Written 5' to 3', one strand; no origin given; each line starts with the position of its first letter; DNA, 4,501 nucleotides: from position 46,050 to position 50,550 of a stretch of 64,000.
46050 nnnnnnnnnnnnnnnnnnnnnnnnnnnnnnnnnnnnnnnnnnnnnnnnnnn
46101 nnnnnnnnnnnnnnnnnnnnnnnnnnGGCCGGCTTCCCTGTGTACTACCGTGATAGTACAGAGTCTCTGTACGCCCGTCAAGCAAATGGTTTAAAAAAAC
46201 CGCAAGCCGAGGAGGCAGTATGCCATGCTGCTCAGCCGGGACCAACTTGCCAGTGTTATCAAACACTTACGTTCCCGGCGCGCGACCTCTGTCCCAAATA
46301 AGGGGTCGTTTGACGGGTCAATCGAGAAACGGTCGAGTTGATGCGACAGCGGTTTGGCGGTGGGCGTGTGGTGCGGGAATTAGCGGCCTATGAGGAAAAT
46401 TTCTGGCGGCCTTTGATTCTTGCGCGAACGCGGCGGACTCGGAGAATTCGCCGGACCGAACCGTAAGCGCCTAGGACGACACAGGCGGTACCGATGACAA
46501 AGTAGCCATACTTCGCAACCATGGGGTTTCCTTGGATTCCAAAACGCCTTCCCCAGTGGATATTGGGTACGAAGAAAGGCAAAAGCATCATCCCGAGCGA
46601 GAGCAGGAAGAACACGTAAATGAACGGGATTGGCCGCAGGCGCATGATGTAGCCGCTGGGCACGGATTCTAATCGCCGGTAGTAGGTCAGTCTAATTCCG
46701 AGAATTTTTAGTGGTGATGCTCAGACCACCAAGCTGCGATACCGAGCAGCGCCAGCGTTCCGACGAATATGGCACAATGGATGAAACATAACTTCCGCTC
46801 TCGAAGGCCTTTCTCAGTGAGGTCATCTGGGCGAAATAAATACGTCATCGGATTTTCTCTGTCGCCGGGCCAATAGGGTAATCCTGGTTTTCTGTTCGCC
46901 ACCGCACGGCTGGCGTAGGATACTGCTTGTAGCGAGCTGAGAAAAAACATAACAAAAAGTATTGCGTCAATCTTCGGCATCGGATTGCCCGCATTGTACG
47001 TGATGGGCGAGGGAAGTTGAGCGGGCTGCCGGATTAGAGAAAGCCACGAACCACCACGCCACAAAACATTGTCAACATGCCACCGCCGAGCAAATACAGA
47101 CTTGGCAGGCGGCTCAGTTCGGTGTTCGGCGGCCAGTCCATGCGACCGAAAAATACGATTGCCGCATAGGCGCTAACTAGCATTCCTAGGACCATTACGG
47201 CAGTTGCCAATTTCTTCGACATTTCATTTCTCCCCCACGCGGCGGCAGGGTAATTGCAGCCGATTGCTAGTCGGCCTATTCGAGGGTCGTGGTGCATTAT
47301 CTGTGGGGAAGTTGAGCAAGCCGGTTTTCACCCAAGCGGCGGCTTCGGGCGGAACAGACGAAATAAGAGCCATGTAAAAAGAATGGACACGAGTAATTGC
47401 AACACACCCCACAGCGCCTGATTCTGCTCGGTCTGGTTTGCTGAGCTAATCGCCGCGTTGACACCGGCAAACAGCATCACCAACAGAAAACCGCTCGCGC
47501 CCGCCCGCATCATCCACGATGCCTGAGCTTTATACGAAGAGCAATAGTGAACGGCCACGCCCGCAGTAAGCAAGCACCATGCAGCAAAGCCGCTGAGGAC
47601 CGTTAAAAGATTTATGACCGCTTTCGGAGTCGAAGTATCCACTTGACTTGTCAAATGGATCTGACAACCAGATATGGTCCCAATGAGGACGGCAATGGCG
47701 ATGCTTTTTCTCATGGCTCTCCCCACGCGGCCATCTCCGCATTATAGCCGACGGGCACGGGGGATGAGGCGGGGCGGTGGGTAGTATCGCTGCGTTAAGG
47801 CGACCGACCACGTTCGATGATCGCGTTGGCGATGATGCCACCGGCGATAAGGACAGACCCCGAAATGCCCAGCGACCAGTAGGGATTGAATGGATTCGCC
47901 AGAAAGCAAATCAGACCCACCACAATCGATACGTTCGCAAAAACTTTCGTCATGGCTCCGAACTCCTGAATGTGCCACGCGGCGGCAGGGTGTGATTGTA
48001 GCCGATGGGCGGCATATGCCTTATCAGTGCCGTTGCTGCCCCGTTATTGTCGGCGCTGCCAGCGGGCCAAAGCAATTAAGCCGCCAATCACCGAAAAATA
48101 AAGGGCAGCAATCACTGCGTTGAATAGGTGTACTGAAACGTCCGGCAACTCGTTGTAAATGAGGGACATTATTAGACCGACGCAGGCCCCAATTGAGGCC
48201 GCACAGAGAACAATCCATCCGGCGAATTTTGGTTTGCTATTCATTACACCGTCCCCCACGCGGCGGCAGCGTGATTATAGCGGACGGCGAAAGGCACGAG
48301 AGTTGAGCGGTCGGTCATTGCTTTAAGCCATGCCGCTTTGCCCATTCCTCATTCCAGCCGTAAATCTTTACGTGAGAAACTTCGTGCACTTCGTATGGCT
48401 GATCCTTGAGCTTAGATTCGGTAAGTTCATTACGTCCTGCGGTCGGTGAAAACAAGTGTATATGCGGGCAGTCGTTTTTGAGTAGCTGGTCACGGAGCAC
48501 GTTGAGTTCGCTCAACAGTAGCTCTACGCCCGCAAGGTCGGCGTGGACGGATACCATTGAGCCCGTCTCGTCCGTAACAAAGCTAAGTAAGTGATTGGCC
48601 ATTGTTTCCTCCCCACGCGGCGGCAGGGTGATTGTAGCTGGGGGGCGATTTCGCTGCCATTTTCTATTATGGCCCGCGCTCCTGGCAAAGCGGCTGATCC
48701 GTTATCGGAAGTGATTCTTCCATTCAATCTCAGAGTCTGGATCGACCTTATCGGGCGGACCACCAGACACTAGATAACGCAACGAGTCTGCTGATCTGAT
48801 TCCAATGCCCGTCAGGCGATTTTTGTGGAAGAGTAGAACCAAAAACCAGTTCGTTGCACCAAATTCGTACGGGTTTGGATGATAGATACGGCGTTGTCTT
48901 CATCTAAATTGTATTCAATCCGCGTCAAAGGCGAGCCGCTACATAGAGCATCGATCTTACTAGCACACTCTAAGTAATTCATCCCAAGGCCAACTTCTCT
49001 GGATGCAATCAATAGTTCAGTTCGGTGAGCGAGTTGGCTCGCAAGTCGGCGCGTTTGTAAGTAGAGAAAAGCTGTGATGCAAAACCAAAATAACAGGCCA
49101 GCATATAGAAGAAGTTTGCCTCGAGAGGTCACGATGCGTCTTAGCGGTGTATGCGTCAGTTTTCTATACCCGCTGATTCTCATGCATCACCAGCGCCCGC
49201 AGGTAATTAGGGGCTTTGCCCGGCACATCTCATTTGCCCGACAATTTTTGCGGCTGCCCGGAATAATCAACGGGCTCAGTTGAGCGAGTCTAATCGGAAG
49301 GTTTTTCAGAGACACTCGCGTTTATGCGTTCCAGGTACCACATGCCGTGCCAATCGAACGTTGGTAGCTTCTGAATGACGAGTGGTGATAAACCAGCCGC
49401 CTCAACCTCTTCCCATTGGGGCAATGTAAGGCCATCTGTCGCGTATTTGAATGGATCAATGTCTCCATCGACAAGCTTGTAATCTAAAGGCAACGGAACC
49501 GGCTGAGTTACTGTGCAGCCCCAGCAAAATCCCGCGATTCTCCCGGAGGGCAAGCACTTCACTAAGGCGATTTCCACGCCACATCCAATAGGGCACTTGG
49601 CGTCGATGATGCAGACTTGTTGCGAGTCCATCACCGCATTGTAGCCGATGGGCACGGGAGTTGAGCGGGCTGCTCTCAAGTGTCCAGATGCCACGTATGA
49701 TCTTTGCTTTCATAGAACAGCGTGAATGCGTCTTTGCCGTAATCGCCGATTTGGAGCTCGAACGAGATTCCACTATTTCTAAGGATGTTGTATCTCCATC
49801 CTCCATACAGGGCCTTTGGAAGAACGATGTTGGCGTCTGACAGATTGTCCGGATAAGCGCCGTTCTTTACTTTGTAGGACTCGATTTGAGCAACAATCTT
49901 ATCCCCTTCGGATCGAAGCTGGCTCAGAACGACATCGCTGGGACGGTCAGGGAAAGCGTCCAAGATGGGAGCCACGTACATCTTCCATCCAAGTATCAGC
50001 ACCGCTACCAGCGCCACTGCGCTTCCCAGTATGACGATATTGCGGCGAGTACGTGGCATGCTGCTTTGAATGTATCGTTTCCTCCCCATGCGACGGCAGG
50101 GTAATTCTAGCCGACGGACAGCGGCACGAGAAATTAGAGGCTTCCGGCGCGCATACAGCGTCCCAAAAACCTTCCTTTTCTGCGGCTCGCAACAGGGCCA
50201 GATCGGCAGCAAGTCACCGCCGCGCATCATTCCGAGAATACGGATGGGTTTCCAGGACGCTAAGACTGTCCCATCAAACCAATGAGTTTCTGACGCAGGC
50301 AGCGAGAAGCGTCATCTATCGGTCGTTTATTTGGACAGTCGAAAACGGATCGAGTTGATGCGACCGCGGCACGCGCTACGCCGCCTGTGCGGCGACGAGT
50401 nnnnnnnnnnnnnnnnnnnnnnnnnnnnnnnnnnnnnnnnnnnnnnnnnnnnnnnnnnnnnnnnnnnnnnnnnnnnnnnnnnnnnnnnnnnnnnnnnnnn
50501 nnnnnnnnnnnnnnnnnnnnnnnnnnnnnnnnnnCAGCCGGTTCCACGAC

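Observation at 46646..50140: Conserved junction element immediately upstream of ten consecutive array genes, and of one gene 12 kb away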

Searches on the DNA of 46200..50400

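Call 120: search_rna_families(source=window, start=46200, end=50400, threshold=evalue, max_evalue=1)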
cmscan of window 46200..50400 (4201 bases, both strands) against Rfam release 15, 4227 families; matches with E-value up to 1: 0.
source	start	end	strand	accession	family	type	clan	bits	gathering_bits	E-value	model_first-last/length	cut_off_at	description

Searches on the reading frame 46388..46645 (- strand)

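Call 12: search_protein_families(library=pfam, max_evalue=0.1, proteins=[window:46388-46645:-])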
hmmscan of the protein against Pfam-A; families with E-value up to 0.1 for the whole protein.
window:46388-46645:- (85 aa): 2 families
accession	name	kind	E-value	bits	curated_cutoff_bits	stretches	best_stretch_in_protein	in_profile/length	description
PF18224.6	ToxB_N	-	0.029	14.8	25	1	49-66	11-28/61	ToxB N-terminal domain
PF08395.17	7tm_7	-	0.035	13.9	26.6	1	4-74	26-96/370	7tm Chemosensory receptor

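Call 43: search_protein_families(library=ncbifam, max_evalue=0.1, proteins=[window:46388-46645:-])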
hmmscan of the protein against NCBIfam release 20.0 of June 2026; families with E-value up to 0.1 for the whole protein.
window:46388-46645:- (85 aa): 1 family
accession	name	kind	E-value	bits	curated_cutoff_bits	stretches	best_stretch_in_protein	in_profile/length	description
NF051871.1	LysLocSpmX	equivalog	0.073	12.2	700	1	8-67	360-422/430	lysozyme-family localization factor SpmX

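Call 93: search_protein_families(library=phrogs, max_evalue=0.01, proteins=[window:46388-46645:-])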
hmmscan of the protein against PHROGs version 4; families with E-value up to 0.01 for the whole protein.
window:46388-46645:- (85 aa): 0 families

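Call 94: search_protein_families(library=padloc, max_evalue=0.01, proteins=[window:46388-46645:-])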
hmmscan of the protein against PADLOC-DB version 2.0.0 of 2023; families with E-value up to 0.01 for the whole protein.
window:46388-46645:- (85 aa): 0 families

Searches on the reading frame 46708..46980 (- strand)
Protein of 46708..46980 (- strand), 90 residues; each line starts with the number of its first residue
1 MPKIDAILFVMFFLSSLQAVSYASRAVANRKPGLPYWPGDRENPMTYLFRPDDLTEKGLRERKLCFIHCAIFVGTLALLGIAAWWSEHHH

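Call 12: search_protein_families(library=pfam, max_evalue=0.1, proteins=[window:46708-46980:-])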
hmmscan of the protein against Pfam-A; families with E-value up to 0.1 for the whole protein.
window:46708-46980:- (90 aa): 0 families

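Call 43: search_protein_families(library=ncbifam, max_evalue=0.1, proteins=[window:46708-46980:-])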
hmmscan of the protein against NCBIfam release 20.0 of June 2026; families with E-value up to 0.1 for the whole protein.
window:46708-46980:- (90 aa): 0 families

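Call 93: search_protein_families(library=phrogs, max_evalue=0.01, proteins=[window:46708-46980:-])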
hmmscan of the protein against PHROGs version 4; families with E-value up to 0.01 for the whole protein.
window:46708-46980:- (90 aa): 0 families

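Call 94: search_protein_families(library=padloc, max_evalue=0.01, proteins=[window:46708-46980:-])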
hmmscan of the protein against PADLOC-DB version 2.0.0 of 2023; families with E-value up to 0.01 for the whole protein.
window:46708-46980:- (90 aa): 0 families

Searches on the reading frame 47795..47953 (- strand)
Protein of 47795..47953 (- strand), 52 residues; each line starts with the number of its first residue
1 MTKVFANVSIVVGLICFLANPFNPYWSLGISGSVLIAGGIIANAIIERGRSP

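Call 12: search_protein_families(library=pfam, max_evalue=0.1, proteins=[window:47795-47953:-])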
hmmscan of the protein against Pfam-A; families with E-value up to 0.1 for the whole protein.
window:47795-47953:- (52 aa): 0 families

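Call 43: search_protein_families(library=ncbifam, max_evalue=0.1, proteins=[window:47795-47953:-])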
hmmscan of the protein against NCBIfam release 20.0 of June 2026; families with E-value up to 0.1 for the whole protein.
window:47795-47953:- (52 aa): 0 families

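Call 93: search_protein_families(library=phrogs, max_evalue=0.01, proteins=[window:47795-47953:-])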
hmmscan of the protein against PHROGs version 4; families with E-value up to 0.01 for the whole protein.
window:47795-47953:- (52 aa): 1 family
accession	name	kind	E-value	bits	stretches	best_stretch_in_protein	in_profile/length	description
phrog_21352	-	moron, auxiliary metabolic gene and host takeover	0.006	17.8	1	2-43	65-106/159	membrane protein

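Call 94: search_protein_families(library=padloc, max_evalue=0.01, proteins=[window:47795-47953:-])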
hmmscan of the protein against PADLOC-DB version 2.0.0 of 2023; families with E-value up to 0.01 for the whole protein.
window:47795-47953:- (52 aa): 0 families

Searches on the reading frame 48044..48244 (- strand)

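Call 12: search_protein_families(library=pfam, max_evalue=0.1, proteins=[window:48044-48244:-])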
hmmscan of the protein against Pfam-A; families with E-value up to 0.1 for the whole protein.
window:48044-48244:- (66 aa): 1 family
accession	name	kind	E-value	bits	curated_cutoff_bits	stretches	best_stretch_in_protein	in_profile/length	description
PF19942.4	DUF6404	-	0.05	14.4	27.6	0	7-65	47-103/115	Family of unknown function (DUF6404)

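Call 43: search_protein_families(library=ncbifam, max_evalue=0.1, proteins=[window:48044-48244:-])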
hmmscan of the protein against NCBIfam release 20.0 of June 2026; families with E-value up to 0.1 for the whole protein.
window:48044-48244:- (66 aa): 0 families

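Call 93: search_protein_families(library=phrogs, max_evalue=0.01, proteins=[window:48044-48244:-])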
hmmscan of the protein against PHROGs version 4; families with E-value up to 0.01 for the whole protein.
window:48044-48244:- (66 aa): 0 families

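Call 94: search_protein_families(library=padloc, max_evalue=0.01, proteins=[window:48044-48244:-])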
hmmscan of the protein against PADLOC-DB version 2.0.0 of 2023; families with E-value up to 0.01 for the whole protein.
window:48044-48244:- (66 aa): 0 families
